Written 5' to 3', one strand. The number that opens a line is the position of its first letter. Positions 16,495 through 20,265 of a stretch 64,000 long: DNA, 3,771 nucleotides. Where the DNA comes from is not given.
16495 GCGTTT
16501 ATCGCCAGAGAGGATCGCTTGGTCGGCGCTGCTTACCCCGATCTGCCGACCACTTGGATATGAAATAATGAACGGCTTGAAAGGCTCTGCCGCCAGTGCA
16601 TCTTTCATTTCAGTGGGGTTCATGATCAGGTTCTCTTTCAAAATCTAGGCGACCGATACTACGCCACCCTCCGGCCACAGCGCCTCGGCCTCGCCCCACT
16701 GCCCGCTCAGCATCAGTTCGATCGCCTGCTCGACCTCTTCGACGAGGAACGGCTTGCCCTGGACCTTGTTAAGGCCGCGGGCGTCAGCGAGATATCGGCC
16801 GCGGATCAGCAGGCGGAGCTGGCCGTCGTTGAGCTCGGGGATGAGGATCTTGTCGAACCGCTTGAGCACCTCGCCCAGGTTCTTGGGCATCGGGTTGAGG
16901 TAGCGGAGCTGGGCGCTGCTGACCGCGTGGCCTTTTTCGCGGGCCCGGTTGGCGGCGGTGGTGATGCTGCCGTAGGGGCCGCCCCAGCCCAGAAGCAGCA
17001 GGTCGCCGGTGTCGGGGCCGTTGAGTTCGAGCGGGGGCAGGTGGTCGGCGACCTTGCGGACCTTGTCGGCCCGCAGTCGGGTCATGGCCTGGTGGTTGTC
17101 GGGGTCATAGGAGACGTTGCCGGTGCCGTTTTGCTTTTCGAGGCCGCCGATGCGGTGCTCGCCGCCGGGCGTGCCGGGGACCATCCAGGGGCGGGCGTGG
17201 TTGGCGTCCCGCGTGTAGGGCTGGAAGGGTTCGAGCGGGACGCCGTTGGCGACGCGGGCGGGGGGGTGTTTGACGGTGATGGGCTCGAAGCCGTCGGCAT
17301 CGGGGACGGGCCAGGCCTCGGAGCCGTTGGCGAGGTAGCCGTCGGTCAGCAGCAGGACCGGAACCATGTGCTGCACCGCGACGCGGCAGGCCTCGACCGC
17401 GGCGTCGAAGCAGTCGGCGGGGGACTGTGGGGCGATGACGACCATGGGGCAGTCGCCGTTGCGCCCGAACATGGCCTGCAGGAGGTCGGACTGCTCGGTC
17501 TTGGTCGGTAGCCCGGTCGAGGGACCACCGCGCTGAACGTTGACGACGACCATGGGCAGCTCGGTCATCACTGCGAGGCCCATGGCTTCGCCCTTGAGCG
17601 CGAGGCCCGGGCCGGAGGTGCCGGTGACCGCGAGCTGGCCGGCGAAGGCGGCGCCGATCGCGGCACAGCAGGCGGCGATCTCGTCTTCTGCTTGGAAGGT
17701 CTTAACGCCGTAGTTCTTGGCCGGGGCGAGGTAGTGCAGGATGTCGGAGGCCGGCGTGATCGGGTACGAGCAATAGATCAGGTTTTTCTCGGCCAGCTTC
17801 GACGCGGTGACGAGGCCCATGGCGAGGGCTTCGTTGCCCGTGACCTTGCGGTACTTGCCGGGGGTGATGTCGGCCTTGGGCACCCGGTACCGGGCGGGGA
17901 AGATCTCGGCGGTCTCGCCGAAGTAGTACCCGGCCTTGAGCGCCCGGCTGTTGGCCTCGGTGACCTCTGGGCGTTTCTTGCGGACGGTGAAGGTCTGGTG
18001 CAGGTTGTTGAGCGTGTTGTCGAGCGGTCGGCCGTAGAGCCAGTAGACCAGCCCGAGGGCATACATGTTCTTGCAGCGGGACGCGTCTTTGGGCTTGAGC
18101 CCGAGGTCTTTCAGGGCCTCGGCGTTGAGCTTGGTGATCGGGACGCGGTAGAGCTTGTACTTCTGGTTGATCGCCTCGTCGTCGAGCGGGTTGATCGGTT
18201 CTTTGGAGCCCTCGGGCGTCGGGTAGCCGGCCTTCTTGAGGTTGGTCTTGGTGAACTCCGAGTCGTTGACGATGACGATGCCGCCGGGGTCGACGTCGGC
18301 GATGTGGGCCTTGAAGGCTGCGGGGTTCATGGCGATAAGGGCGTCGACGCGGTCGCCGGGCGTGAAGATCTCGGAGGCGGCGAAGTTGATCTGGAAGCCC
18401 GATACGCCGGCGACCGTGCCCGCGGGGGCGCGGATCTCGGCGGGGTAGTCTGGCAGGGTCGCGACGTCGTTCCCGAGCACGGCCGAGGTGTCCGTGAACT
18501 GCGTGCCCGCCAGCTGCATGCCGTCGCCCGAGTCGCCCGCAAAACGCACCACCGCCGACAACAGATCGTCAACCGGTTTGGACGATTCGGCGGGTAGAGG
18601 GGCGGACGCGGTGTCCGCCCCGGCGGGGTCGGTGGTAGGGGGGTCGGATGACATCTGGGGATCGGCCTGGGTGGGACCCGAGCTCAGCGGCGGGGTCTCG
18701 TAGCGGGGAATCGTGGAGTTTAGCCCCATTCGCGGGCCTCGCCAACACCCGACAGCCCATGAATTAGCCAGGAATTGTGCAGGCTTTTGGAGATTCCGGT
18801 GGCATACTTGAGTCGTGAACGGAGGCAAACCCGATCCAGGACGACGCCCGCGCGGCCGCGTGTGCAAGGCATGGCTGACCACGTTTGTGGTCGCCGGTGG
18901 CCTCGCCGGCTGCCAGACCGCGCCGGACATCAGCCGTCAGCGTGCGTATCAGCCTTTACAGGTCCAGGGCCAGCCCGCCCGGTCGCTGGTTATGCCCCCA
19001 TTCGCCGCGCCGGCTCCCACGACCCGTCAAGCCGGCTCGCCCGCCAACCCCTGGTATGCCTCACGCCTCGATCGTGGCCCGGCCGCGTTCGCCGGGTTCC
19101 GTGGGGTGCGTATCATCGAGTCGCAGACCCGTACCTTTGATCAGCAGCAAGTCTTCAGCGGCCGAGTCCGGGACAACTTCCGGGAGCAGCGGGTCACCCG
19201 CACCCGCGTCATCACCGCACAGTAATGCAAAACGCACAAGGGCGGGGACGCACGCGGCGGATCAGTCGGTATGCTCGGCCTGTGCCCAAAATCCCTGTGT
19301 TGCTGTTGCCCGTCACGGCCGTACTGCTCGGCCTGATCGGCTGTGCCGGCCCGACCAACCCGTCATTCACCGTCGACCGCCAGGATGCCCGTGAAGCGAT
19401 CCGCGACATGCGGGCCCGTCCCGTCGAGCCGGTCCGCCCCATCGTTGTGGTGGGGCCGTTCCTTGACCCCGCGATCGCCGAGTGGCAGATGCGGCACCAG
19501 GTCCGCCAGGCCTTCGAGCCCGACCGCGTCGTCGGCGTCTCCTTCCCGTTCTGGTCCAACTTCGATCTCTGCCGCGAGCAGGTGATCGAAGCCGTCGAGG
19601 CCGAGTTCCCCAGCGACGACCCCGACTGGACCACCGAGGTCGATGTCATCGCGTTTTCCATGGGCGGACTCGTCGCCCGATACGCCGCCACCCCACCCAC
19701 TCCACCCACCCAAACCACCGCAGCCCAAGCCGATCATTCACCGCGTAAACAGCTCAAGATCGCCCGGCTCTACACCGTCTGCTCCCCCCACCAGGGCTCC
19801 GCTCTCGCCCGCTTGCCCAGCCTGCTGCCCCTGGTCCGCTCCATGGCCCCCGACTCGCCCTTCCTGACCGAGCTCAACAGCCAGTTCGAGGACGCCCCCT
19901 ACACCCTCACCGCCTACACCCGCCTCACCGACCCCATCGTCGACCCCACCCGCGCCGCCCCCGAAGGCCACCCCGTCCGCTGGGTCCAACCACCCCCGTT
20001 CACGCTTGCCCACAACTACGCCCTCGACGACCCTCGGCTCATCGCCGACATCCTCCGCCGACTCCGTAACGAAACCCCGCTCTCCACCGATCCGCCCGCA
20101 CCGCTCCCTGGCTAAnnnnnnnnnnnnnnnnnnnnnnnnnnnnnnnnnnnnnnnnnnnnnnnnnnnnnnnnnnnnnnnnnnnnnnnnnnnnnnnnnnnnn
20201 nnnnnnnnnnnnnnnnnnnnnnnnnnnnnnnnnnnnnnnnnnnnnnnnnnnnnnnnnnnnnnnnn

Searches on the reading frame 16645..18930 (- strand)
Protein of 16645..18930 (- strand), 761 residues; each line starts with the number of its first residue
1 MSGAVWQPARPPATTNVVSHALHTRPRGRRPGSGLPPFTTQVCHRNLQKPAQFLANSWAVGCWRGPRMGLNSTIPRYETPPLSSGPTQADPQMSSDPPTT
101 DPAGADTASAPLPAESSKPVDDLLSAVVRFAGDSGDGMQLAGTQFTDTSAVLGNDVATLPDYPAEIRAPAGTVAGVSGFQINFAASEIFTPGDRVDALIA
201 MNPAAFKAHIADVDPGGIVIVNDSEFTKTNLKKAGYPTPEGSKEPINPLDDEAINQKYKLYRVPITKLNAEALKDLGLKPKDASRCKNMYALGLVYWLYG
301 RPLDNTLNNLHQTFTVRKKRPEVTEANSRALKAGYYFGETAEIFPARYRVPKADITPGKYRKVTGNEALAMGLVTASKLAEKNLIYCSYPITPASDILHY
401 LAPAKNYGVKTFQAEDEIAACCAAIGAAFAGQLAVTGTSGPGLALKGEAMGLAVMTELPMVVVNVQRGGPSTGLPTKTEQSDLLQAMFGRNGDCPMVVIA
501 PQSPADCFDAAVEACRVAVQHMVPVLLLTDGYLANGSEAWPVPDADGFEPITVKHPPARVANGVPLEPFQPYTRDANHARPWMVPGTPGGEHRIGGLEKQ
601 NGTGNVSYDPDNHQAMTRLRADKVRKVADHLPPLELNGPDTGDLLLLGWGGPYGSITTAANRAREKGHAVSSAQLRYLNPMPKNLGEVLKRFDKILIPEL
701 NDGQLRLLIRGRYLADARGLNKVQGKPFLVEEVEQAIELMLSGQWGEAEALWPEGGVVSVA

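Call 66: search_protein_families(library=pfam, proteins=[window:16645-18930:-], max_evalue=0.001)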
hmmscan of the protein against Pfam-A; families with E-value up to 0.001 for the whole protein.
window:16645-18930:- (761 aa): 4 families
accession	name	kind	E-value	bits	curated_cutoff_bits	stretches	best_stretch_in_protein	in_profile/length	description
PF01855.24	POR_N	-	3.6e-53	181.1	27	1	385-579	10-204/231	Pyruvate flavodoxin/ferredoxin oxidoreductase, thiamine diP-bdg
PF01558.24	POR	-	2.6e-26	93.2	27.4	1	135-335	2-172/173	Pyruvate ferredoxin/flavodoxin oxidoreductase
PF02776.23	TPP_enzyme_N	-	0.00018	21.7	26.8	1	393-479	23-110/119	Thiamine pyrophosphate enzyme, N-terminal TPP binding domain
PF17147.9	PFOR_II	-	0.00086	20.1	27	0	643-706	2-71/102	Pyruvate:ferredoxin oxidoreductase core domain II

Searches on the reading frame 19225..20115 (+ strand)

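Call 66: search_protein_families(library=pfam, proteins=[window:19225-20115:+], max_evalue=0.001)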
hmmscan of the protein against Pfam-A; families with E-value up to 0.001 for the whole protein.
window:19225-20115:+ (296 aa): 2 families
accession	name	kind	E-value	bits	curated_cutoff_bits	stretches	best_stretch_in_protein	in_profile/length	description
PF24096.1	DUF7379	-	2.3e-07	31.4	33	1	126-203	59-126/191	Domain of unknown function (DUF7379)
PF05057.20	DUF676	-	0.00017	21.6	20.3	1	110-194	52-130/217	Putative serine esterase (DUF676)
